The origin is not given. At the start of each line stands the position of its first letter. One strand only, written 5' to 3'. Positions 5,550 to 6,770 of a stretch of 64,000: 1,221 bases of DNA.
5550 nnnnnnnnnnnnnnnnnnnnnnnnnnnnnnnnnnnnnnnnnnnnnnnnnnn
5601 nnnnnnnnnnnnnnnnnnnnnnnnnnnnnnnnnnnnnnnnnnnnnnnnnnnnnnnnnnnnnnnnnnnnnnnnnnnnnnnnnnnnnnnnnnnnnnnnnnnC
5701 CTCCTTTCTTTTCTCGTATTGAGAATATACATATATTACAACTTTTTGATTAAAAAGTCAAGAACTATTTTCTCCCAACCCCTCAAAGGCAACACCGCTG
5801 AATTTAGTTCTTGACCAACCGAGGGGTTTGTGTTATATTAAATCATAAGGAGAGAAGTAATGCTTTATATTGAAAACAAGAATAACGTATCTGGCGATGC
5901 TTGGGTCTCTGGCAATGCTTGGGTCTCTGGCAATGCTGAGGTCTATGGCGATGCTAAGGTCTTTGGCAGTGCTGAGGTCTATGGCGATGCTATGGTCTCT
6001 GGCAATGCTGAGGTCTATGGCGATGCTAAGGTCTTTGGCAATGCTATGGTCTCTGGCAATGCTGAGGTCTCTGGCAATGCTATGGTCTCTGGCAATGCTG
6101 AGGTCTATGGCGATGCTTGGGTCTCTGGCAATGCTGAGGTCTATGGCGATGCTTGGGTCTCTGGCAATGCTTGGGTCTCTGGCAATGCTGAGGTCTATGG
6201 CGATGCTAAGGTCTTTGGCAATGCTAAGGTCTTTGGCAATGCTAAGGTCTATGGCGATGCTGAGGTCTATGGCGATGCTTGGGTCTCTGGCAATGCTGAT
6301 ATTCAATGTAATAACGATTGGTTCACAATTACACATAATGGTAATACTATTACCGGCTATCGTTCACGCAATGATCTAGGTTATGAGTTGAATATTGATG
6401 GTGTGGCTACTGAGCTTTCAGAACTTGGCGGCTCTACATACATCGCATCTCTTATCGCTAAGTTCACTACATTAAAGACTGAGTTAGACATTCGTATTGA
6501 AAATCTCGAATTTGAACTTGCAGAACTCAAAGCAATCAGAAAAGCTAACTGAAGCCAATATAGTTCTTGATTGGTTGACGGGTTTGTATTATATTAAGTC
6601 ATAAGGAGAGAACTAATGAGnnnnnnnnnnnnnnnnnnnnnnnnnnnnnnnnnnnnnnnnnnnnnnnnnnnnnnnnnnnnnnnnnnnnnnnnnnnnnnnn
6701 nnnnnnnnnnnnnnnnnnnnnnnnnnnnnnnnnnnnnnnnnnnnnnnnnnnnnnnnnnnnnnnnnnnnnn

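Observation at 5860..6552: Hexapeptide-repeat (beta-helix) protein encoded by about 23 tandem 18-bp DNA repeats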

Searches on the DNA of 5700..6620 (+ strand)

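Call 6: search_dna_similar(query=window:5700-6620:+, collection=phages, mode=distant)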
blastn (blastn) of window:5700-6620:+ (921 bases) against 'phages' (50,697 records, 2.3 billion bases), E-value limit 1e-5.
Records with a match: 27; places in all: 169; records where one place covers at least 80% of the query: 0.
Best place of each record, by identity: 80-90% 1; 60-80% 26.
By first word of the organism name: Streptococcus 10; Vibrio 5; Xanthomonas 4; Aeromonas 2; Caudoviricetes 2; Lactobacillus 2; Curvibacter 1; Chryseobacterium 1.
By host as written in the record: Vibrio breoganii 5; Xanthomonas citri 2; - 2; Lactobacillus fermentum 2; Streptococcus thermophilus 2; Streptococcus entericus DSM_14446 1; Streptococcus gordonii SK184 1; Streptococcus anginosus BVI 1; and 11 more.
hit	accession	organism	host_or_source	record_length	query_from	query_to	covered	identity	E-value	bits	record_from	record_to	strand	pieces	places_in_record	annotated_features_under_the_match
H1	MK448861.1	Streptococcus phage Javan174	Streptococcus entericus DSM_14446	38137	194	598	44%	83.0%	9e-115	420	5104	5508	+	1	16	glycerol kinase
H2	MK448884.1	Streptococcus phage Javan246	Streptococcus gordonii SK184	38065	200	600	44%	77.9%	2e-79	397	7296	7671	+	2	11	hypothetical protein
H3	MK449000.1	Streptococcus phage Javan64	Streptococcus anginosus BVI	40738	193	600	44%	76.4%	9e-58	356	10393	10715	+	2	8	hypothetical protein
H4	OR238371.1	Streptococcus phage SVep1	Streptococcus vestibularis SVE8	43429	188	599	45%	73.9%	8e-21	304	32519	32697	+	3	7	hypothetical protein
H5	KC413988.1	Streptococcus phage phiST1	Streptococcus suis ST1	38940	185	597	45%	70.2%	8e-46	191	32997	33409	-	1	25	hypothetical protein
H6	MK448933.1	Streptococcus phage Javan420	Streptococcus phocae C-4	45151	189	597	44%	70.8%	4e-31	257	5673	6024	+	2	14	glycerol kinase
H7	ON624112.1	Aeromonas phage Aer_P220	Aeromonas popoffii CEMTC 4062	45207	188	598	40%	78.7%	2e-60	311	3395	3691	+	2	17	putative MFS-type transporter protein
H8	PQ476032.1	Xanthomonas phage phiXacJX1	Xanthomonas citri pv. citri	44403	194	597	44%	71.0%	1e-36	224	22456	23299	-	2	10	hypothetical protein (x2)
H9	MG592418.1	Vibrio phage 1.034.O._10N.261.46.B7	Vibrio breoganii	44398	192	597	44%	69.4%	6e-41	257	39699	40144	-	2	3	hypothetical protein | NVP1034O_CRISPR_spacer_4 | NVP1034O_CRISPR_spacer_1 | NVP1034O_CRISPR_spacer_3 | NVP1034O_CRISPR_spacer_2 | and 1 other names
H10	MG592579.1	Vibrio phage 1.209.O._10N.222.52.B2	Vibrio breoganii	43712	193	597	44%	69.2%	3e-38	249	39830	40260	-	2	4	trimeric LpxA-like protein | NVP1209O_CRISPR_spacer_5 | NVP1209O_CRISPR_spacer_1 | NVP1209O_CRISPR_spacer_4 | NVP1209O_CRISPR_spacer_2 | and 1 other names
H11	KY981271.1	Curvibacter phage P26059A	Curvibacter sp. IMCC26059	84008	198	598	44%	69.8%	5e-42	178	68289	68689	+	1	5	putative acyltransferase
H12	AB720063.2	Xanthomonas phage CP1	Xanthomonas citri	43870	185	597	45%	67.3%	7e-15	164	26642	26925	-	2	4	hypothetical protein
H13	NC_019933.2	Xanthomonas phage CP1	Xanthomonas citri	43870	185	597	45%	67.3%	7e-15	164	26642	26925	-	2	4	hypothetical protein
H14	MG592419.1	Vibrio phage 1.034.X._10N.261.46.B7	Vibrio breoganii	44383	193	597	44%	68.2%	7e-28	214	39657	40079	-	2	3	hypothetical protein | NVP1034X_CRISPR_spacer_5 | NVP1034X_CRISPR_spacer_1 | NVP1034X_CRISPR_spacer_4 | NVP1034X_CRISPR_spacer_3 | and 1 other names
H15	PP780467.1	Xanthomonas phage MK21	Xanthomonas citri XCC27-12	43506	193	597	44%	67.8%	4e-12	154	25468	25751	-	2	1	polymer-forming cytoskeletal protein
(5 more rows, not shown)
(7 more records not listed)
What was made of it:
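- Tried and rejected: A universal DNA-level motif: suggested by blastn hits of 67-83% identity to phages of distant hosts (call 6).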

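Call 39: get_annotated_region(hit=H1, flank=6000)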
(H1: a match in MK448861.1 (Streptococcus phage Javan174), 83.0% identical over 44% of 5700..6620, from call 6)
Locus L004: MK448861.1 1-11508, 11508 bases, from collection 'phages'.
description: Streptococcus phage Javan174, complete genome.
organism: Streptococcus phage Javan174 (NCBI taxid 2548023)
taxonomy: Viruses; Duplodnaviria; Heunggongvirae; Uroviricota; Caudoviricetes
host: Streptococcus entericus DSM_14446; source: -; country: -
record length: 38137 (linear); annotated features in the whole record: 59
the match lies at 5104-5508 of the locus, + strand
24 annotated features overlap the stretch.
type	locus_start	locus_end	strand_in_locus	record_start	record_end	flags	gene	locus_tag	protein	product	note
CDS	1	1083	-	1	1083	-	-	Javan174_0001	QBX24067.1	integrase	-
CDS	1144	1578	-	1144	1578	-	-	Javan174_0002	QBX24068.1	hypothetical protein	-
CDS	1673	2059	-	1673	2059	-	-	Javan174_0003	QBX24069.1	hypothetical protein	-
CDS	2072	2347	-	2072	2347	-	-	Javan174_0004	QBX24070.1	RelE/StbE replicon stabilization toxin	-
CDS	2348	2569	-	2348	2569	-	-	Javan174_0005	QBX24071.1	hypothetical protein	-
CDS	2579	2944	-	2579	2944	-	-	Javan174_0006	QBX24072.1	Cro/CI family transcriptional regulator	-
CDS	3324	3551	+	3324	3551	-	-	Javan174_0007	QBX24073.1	hypothetical protein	-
CDS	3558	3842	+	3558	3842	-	-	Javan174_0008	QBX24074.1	hypothetical protein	-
CDS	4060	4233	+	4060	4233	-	-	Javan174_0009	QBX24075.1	hypothetical protein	-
CDS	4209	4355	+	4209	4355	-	-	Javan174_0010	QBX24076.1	hypothetical protein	-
CDS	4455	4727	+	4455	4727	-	-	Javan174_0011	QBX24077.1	replication initiation protein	-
CDS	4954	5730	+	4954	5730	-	-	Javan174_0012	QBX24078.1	glycerol kinase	-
CDS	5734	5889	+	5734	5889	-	-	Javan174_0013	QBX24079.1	hypothetical protein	-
CDS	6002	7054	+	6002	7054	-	-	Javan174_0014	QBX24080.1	recombinational DNA repair protein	recombinational DNA repair protein RecT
CDS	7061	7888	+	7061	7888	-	-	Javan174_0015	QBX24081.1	hypothetical protein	-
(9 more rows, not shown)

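Call 40: get_annotated_region(hit=H8, flank=6000)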
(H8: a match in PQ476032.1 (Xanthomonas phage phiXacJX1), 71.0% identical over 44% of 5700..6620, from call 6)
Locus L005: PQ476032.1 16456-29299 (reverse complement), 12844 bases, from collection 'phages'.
description: Xanthomonas phage phiXacJX1, complete genome.
organism: Xanthomonas phage phiXacJX1 (NCBI taxid 3374911)
taxonomy: Viruses; Duplodnaviria; Heunggongvirae; Uroviricota; Caudoviricetes
host: Xanthomonas citri pv. citri; source: soil; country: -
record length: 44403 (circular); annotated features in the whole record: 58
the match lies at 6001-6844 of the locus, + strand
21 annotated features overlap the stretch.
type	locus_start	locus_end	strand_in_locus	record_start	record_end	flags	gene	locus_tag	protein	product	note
CDS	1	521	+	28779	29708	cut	-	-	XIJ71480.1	exonuclease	gp38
CDS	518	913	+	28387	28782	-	-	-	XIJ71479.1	endonuclease VII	gp37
CDS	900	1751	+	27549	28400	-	-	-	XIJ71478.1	DNA polymerase exonuclease subunit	gp36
CDS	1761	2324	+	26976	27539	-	-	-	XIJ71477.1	hypothetical protein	gp35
CDS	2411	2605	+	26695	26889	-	-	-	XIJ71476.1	hypothetical protein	gp34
CDS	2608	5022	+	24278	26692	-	-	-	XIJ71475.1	putative RNA polymerase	gp33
CDS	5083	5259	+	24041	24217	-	-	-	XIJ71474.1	hypothetical protein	gp32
CDS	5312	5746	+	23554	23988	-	-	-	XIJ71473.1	hypothetical protein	gp31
CDS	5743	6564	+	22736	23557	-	-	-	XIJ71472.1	hypothetical protein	gp30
CDS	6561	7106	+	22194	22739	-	-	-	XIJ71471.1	hypothetical protein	gp29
CDS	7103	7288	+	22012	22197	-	-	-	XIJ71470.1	hypothetical protein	gp28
CDS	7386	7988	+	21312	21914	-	-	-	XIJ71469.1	homing endonuclease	gp27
CDS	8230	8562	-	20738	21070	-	-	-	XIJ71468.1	Rz-like spanin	gp26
CDS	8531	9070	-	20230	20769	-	-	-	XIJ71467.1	endolysin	gp25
CDS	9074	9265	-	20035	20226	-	-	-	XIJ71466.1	hypothetical protein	gp24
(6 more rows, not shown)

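Call 41: get_annotated_region(hit=H9, flank=6000)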
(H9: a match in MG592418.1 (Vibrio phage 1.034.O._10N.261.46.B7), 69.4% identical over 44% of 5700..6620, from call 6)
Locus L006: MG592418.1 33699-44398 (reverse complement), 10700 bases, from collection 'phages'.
description: Vibrio phage 1.034.O._10N.261.46.B7, partial genome.
organism: Vibrio phage 1.034.O._10N.261.46.B7 (NCBI taxid 1881189)
taxonomy: Viruses; Duplodnaviria; Heunggongvirae; Uroviricota; Caudoviricetes; Zobellviridae
host: Vibrio breoganii; source: iron chloride precipitation of 0.2um-filtered seawater, resuspended in oxalate solution; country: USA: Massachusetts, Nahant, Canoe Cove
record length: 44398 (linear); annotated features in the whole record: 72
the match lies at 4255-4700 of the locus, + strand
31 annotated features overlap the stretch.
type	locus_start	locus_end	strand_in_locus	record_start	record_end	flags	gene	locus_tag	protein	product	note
CDS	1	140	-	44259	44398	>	-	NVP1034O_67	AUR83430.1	hypothetical protein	NVP1034O_67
CDS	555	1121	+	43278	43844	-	-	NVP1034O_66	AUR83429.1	hypothetical protein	NVP1034O_66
CDS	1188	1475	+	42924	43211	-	-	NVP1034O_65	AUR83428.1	hypothetical protein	NVP1034O_65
CDS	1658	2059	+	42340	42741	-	-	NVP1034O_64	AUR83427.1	hypothetical protein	NVP1034O_64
CDS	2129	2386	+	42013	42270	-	-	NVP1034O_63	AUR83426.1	hypothetical protein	NVP1034O_63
CDS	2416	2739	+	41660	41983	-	-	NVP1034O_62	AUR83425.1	hypothetical protein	NVP1034O_62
CDS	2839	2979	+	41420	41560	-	-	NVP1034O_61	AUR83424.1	TMhelix containing protein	NVP1034O_61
CDS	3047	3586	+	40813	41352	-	-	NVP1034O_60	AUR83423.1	hypothetical protein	NVP1034O_60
CDS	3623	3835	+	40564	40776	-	-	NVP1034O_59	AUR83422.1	hypothetical protein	NVP1034O_59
CDS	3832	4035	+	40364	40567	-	-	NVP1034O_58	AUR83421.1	hypothetical protein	NVP1034O_58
CDS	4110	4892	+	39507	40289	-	-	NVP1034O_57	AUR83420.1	hypothetical protein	NVP1034O_57; aclame_best_match:protein:proph:183413; tara_best_match:OM-RGC.v1.013225368; cvp_best_match:RF_PEP_9632919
ncRNA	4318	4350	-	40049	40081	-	-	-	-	NVP1034O_CRISPR_spacer_5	CRISPR spacer 5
ncRNA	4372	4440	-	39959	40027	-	-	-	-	NVP1034O_CRISPR_spacer_4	CRISPR spacer 4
ncRNA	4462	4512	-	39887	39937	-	-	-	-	NVP1034O_CRISPR_spacer_3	CRISPR spacer 3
ncRNA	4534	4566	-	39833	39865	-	-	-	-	NVP1034O_CRISPR_spacer_2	CRISPR spacer 2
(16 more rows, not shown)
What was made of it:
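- Vibrio phage records annotate the homologous array as CRISPR spacers (call 41).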

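Call 74: get_annotated_region(hit=H7, flank=4000)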
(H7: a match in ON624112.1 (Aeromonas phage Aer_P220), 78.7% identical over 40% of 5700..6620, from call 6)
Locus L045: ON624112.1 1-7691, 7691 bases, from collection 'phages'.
description: Aeromonas phage Aer_P220, complete genome.
organism: Aeromonas phage Aer_P220 (NCBI taxid 2951227)
taxonomy: Viruses; Duplodnaviria; Heunggongvirae; Uroviricota; Caudoviricetes; Autographiviridae
host: Aeromonas popoffii CEMTC 4062; source: River Yinya water; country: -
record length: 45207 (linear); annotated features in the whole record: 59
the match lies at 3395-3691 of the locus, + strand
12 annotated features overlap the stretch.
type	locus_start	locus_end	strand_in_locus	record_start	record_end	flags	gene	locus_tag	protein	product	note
CDS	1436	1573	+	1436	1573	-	-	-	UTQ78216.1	hypothetical protein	-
CDS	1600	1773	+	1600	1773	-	-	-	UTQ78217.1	hypothetical protein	-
CDS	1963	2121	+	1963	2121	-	-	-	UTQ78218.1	hypothetical protein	-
CDS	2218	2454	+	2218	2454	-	-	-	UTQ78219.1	hypothetical protein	-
CDS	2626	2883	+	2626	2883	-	-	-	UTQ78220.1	hypothetical protein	-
CDS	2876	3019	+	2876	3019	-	-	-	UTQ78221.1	hypothetical protein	-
CDS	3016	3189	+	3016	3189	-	-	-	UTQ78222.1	hypothetical protein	-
CDS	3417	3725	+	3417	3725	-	-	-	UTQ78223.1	putative MFS-type transporter protein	Hypothetical MFS-type transporter protein YcaD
CDS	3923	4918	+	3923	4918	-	-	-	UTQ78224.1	late transcription factor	late transcription factor VLTF-4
CDS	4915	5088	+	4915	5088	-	-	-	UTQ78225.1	hypothetical protein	-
CDS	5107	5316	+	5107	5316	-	-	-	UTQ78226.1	hypothetical protein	-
CDS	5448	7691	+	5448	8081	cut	-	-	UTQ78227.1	DNA-directed RNA polymerase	-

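Call 75: get_annotated_region(hit=H11, flank=4000)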
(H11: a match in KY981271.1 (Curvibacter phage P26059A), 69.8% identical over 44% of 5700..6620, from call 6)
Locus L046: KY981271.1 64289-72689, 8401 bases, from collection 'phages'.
description: Curvibacter phage P26059A, complete genome.
organism: Curvibacter phage P26059A (NCBI taxid 1983783)
taxonomy: Viruses; Duplodnaviria; Heunggongvirae; Uroviricota; Caudoviricetes
host: Curvibacter sp. IMCC26059; source: -; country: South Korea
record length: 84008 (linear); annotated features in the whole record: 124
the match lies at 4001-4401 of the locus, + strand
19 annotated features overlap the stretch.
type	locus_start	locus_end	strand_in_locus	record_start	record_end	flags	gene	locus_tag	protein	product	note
CDS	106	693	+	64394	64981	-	-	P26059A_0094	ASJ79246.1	tail fiber protein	-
CDS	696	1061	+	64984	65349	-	-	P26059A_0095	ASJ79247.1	hypothetical protein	-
CDS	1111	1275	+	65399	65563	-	-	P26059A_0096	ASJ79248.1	hypothetical protein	-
CDS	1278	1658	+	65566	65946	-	-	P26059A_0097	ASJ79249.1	hypothetical protein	-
CDS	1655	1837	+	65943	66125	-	-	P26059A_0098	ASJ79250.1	hypothetical protein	-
CDS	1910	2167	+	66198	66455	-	-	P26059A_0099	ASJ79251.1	hypothetical protein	-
CDS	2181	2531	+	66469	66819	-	-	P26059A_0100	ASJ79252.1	hypothetical protein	-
CDS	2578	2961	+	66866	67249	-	-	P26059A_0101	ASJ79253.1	ribosomal protein L7/L12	-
CDS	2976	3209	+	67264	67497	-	-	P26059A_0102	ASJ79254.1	hypothetical protein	-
CDS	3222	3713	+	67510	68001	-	-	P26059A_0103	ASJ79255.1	cell wall hydrolyse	Cell wall hydrolyses involved in spore germination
CDS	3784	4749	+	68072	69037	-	-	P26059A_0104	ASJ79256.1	putative acyltransferase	-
CDS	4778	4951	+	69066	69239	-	-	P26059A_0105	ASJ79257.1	hypothetical protein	-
CDS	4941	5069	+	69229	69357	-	-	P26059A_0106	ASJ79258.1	hypothetical protein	-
CDS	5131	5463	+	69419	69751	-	-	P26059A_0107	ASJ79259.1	hypothetical protein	-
CDS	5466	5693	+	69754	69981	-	-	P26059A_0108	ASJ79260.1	superinfection immunity protein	-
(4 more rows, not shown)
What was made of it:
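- One exception is the Curvibacter phage, where the gene follows a tail-fibre gene and a lysin (call 75).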

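Call 76: get_annotated_region(hit=H5, flank=4000)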
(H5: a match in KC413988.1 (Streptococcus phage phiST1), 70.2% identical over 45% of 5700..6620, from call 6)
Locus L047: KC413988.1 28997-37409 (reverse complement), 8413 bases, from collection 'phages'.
description: Streptococcus phage phiST1, complete genome.
organism: Streptococcus phage phiST1 (NCBI taxid 1277892)
taxonomy: Viruses; Duplodnaviria; Heunggongvirae; Uroviricota; Caudoviricetes
host: Streptococcus suis ST1; source: -; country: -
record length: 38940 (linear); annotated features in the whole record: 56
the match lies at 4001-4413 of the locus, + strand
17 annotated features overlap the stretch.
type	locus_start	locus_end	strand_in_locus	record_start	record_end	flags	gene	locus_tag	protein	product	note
CDS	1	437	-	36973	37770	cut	-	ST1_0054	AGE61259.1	hypothetical protein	-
CDS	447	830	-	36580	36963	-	-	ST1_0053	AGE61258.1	hypothetical protein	-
CDS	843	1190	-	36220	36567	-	-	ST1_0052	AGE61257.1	HTH_19 family protein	-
CDS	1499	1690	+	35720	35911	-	-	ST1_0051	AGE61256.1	putative phage antirepressor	-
CDS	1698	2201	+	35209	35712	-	-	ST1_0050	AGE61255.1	hypothetical protein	-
CDS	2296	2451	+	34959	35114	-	-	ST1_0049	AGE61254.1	putative phage protein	-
CDS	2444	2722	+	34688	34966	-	-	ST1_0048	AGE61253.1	putative DNA-binding phage protein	-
CDS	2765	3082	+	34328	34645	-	-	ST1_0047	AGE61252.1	DNA-binding helix-turn-helix protein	-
CDS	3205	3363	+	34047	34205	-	-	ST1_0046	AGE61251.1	hypothetical protein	-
CDS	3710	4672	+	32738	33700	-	-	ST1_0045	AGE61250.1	hypothetical protein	-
CDS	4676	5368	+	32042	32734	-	-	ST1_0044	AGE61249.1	ERF superfamily protein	-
CDS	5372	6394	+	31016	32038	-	-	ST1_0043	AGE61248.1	hypothetical protein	-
CDS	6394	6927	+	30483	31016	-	-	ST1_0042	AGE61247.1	putative MazG nucleotide pyrophosphohydrolase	-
CDS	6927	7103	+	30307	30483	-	-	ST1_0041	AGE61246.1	putative phage protein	-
CDS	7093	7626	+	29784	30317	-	-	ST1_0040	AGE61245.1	putative single-strand binding protein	-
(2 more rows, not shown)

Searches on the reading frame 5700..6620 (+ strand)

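Call 55: search_protein_families(library=ncbifam, proteins=[L004:4954-5727:+], max_evalue=0.01)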
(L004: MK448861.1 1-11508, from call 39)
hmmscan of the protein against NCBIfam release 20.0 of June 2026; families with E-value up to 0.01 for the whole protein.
L004:4954-5727:+ (258 aa): 9 families
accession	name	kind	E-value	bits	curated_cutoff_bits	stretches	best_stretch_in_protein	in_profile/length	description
NF040481.1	YdcK_fam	equivalog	4.2e-25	88.3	350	2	19-127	25-132/326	YdcK family protein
NF010936.0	PRK14356.1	equivalog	5.7e-06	25.5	666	0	130-182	263-314/456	bifunctional UDP-N-acetylglucosamine diphosphorylase/glucosamine-1-phosphate N-acetyltransferase GlmU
TIGR03570.1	NeuD_NnaD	subfamily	0.00016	21.3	160.8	1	58-146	93-181/202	NeuD/PglB/VioB family sugar acetyltransferase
NF052502.1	man1P_GTase_Rv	exception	0.00039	19.4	440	1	48-123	242-315/352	mannose-1-phosphate guanylyltransferase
NF046116.1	adhesin_Lcl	equivalog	0.00082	18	500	1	56-178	74-193/431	collagen-like adhesin Lcl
TIGR03992.1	Arch_glmU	subfamily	0.00088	18.3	292.1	0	115-175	239-299/393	bifunctional sugar-1-phosphate nucleotidylyltransferase/acetyltransferase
TIGR01852.1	lipid_A_lpxA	equivalog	0.0011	18.3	231.05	0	134-180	14-60/254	acyl-ACP--UDP-N-acetylglucosamine O-acyltransferase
NF003657.0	PRK05289.1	equivalog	0.0019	17.3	226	0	52-243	39-228/264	acyl-ACP--UDP-N-acetylglucosamine O-acyltransferase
NF002060.0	PRK00892.1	subfamily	0.0024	17.1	207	0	58-132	107-181/345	UDP-3-O-(3-hydroxymyristoyl)glucosamine N-acyltransferase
